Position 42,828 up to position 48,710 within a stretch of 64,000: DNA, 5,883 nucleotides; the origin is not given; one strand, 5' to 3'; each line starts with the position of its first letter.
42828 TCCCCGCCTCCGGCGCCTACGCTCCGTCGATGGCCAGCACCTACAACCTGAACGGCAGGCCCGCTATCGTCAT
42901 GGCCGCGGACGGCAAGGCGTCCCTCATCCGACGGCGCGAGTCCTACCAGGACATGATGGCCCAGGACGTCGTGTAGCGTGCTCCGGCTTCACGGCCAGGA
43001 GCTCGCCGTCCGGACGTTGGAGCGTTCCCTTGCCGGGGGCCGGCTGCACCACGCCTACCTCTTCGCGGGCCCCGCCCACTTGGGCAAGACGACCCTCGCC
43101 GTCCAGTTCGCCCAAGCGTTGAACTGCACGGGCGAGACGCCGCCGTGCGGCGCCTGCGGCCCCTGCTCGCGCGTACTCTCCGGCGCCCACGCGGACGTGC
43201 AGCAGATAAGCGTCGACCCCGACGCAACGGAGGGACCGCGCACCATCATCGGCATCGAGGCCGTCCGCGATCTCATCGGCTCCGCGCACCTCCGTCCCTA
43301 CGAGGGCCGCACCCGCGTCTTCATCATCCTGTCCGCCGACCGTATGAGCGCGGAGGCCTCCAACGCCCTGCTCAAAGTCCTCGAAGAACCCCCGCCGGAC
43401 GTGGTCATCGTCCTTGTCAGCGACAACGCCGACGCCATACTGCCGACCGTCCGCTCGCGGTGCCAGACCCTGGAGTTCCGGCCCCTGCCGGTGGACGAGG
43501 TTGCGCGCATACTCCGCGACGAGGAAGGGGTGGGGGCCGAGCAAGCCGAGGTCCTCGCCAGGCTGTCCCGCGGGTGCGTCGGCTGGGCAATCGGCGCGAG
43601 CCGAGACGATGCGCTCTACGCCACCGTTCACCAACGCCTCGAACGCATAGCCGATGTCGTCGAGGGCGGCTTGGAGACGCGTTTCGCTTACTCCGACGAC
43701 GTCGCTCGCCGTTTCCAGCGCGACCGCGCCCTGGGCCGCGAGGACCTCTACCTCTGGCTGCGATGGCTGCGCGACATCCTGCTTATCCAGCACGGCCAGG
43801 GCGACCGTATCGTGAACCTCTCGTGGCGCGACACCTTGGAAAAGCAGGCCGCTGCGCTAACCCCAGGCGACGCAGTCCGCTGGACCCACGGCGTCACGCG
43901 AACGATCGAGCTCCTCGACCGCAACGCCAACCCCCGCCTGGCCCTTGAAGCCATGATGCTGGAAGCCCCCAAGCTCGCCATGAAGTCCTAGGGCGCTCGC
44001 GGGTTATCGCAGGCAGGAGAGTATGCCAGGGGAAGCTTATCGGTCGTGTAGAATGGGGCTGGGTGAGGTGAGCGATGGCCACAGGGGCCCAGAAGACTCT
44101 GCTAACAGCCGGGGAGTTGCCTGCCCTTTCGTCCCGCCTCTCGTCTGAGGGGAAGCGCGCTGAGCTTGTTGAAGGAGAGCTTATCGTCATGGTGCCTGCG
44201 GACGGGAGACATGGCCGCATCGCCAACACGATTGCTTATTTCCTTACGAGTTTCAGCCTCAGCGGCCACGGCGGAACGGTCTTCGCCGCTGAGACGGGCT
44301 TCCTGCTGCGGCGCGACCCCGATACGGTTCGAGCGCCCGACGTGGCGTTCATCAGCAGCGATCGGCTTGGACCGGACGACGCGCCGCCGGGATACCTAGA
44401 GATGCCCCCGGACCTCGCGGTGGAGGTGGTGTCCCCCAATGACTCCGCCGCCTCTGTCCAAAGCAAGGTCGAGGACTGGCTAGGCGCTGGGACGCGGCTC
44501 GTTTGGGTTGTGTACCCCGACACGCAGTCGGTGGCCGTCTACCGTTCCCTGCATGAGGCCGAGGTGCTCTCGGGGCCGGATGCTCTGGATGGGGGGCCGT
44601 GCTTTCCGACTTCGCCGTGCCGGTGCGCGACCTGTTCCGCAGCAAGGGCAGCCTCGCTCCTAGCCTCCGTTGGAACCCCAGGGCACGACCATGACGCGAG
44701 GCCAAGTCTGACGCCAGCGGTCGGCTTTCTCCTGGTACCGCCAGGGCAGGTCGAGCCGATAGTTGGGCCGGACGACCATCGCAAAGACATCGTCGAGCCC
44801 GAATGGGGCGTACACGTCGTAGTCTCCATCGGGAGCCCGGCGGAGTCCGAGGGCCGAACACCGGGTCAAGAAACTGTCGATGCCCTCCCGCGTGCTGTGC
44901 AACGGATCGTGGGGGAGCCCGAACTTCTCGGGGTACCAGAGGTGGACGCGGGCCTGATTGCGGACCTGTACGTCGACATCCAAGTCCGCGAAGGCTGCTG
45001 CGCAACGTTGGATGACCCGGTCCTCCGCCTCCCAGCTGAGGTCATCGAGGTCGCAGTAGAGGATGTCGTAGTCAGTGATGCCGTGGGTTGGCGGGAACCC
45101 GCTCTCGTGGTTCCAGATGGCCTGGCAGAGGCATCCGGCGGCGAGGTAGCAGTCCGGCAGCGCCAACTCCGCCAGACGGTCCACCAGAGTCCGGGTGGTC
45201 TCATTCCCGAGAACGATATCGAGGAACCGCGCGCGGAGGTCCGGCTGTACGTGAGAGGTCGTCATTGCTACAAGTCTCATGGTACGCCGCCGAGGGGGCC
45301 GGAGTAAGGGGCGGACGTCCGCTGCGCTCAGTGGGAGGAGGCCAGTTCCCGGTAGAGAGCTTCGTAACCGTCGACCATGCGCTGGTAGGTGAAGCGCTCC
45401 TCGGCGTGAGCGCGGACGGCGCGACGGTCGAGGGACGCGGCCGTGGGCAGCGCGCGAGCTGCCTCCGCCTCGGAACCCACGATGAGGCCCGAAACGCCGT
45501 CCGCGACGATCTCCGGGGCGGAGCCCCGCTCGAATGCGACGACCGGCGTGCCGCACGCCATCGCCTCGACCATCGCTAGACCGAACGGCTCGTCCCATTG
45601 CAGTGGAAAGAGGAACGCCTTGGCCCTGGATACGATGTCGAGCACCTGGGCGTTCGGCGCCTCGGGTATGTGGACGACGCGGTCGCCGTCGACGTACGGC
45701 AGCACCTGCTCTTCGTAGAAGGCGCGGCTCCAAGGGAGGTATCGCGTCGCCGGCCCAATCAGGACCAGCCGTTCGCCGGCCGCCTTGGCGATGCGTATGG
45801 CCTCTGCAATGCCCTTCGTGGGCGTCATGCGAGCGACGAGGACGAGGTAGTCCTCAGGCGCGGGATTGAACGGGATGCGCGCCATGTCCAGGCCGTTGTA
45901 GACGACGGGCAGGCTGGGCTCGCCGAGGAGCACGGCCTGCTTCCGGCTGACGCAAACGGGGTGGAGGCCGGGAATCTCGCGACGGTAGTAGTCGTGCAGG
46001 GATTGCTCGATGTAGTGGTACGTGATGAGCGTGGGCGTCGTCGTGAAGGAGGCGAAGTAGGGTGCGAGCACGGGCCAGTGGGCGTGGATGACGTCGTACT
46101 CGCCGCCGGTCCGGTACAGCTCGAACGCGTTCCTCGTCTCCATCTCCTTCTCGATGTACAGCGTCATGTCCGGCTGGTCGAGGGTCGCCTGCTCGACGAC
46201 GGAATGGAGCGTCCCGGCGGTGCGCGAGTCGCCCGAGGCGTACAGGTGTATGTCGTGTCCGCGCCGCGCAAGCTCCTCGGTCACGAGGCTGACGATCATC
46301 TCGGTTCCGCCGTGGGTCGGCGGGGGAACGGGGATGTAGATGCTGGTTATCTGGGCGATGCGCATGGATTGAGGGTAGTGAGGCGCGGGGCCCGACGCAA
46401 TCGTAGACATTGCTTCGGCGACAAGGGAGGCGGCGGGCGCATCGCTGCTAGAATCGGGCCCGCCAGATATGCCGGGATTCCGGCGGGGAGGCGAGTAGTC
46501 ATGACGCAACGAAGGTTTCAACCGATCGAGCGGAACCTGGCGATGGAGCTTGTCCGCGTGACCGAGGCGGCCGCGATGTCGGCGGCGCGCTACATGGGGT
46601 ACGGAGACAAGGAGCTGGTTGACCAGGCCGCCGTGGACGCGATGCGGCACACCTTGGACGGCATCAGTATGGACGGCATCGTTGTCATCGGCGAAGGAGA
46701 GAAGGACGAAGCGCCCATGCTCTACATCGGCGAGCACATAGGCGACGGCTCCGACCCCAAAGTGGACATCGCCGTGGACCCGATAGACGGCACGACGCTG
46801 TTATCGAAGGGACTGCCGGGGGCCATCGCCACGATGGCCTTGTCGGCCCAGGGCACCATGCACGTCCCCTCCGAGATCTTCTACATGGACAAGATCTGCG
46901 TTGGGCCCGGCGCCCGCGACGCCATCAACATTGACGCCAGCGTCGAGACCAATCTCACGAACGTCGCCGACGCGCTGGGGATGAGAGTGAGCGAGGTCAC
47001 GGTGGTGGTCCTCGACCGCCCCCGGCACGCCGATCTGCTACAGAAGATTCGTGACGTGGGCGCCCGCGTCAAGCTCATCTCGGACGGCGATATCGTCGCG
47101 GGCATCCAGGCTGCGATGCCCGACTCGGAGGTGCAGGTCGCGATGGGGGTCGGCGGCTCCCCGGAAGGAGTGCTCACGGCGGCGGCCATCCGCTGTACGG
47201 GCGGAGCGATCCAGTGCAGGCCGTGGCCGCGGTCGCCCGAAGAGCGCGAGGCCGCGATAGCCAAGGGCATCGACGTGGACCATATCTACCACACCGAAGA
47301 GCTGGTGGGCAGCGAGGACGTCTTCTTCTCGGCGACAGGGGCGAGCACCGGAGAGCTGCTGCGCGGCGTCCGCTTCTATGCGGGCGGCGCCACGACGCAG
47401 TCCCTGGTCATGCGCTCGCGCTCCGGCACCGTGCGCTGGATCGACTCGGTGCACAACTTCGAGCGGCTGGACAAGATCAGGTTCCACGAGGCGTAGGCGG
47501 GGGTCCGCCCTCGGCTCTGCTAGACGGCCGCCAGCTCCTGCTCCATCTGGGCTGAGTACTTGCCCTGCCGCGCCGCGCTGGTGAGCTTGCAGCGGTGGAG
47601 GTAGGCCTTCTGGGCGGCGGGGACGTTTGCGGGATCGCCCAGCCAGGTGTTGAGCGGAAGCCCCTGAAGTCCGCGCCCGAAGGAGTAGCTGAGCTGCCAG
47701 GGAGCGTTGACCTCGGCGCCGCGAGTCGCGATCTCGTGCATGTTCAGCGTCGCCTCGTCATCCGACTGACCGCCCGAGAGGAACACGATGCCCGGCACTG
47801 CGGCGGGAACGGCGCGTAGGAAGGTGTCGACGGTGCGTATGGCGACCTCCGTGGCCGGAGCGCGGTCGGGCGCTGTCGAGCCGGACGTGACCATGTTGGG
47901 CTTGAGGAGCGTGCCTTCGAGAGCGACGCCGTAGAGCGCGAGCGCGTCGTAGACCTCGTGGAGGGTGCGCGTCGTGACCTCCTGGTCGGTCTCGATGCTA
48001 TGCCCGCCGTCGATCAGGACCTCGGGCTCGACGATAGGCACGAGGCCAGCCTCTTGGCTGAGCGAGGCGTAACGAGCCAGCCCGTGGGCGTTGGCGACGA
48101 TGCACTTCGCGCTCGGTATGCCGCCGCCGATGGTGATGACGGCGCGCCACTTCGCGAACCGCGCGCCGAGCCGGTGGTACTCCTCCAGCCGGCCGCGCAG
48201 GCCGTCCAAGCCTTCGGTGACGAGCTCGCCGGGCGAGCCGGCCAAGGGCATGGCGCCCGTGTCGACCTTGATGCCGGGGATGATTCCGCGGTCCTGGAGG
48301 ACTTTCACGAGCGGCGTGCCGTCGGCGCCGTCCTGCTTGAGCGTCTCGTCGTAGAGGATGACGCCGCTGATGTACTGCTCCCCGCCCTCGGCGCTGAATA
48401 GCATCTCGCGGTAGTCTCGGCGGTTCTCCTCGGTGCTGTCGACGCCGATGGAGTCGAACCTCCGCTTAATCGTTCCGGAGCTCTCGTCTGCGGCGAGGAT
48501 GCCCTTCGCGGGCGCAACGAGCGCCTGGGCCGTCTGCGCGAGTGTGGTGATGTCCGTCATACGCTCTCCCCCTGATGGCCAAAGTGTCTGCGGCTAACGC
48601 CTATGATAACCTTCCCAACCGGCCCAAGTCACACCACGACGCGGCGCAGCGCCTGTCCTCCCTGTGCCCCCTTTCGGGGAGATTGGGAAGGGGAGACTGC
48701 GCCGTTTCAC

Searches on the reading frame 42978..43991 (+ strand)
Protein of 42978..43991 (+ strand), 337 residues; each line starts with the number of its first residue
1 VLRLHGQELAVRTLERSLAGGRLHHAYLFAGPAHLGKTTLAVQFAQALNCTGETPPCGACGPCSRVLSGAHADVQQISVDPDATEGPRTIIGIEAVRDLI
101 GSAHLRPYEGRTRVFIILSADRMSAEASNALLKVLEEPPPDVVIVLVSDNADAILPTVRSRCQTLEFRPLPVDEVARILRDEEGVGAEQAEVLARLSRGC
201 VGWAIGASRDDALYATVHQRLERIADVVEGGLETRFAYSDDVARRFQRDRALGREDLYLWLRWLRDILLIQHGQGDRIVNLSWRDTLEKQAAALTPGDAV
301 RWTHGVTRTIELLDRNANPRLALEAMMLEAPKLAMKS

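Call 43: search_protein_families(library=pfam, proteins=[window:42978-43991:+], max_evalue=0.00001)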
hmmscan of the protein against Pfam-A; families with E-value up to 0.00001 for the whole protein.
window:42978-43991:+ (337 aa): 1 family
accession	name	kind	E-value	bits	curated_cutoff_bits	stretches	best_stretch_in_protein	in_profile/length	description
PF13177.12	DNA_pol3_delta2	-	1.1e-48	165.7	27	1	7-170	2-160/161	DNA polymerase III, delta subunit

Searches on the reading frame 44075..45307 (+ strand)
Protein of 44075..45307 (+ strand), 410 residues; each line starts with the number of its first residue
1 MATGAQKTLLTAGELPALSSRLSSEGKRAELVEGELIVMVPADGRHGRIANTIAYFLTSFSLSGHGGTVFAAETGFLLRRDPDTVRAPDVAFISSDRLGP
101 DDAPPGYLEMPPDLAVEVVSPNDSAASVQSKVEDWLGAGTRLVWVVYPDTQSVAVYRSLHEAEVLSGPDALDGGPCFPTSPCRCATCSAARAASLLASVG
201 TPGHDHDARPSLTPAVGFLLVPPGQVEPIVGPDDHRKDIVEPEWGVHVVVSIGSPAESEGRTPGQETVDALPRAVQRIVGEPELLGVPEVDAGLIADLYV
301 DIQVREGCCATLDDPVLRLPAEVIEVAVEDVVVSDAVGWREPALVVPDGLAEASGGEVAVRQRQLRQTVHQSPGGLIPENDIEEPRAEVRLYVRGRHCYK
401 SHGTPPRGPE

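Call 43: search_protein_families(library=pfam, proteins=[window:44075-45307:+], max_evalue=0.00001)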
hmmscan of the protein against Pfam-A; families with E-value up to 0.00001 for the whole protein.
window:44075-45307:+ (410 aa): 1 family
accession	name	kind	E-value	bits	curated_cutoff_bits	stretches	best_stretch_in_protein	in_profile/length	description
PF05685.18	Uma2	-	3.7e-30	105.1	27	1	24-178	10-165/172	Putative restriction endonuclease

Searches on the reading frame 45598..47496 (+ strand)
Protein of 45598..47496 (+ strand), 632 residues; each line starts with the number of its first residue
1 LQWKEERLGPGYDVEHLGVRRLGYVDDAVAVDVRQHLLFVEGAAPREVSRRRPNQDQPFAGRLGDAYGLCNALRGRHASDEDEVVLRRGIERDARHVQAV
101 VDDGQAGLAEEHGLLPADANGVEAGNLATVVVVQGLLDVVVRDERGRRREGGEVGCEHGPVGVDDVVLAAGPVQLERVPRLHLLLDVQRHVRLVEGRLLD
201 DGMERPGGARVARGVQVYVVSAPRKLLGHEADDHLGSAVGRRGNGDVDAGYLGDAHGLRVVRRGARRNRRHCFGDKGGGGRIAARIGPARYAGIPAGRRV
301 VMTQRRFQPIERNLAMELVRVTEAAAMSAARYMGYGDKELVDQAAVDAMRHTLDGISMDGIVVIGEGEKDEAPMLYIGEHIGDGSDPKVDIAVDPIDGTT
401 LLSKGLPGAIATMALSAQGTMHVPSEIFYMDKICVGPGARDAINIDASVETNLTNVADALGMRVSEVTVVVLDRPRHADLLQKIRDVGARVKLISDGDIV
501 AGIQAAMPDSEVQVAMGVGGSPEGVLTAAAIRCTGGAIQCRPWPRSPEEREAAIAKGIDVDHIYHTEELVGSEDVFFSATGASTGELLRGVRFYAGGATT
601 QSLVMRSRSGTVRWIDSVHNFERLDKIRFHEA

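Call 43: search_protein_families(library=pfam, proteins=[window:45598-47496:+], max_evalue=0.00001)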
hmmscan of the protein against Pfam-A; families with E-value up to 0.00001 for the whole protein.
window:45598-47496:+ (632 aa): 1 family
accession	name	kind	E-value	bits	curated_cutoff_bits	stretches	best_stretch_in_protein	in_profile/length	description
PF03320.18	FBPase_glpX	-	1.4e-131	438.4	27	1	312-619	1-307/307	Bacterial fructose-1,6-bisphosphatase, glpX-encoded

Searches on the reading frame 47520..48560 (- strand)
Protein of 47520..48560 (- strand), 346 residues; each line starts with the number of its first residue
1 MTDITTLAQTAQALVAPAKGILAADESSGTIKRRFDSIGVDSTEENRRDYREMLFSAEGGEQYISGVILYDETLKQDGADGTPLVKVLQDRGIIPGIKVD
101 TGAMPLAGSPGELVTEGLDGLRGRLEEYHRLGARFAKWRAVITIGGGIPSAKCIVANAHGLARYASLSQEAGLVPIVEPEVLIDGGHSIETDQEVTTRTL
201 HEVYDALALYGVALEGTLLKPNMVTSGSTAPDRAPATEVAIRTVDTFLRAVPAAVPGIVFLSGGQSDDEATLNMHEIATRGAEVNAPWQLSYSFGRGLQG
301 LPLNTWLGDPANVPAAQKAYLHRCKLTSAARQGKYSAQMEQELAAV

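Call 43: search_protein_families(library=pfam, proteins=[window:47520-48560:-], max_evalue=0.00001)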
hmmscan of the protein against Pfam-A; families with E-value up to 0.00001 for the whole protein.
window:47520-48560:- (346 aa): 1 family
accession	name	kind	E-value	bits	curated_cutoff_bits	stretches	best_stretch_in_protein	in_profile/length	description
PF00274.25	Glycolytic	-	1.8e-132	441.8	22.2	1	7-342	2-336/349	Fructose-bisphosphate aldolase class-I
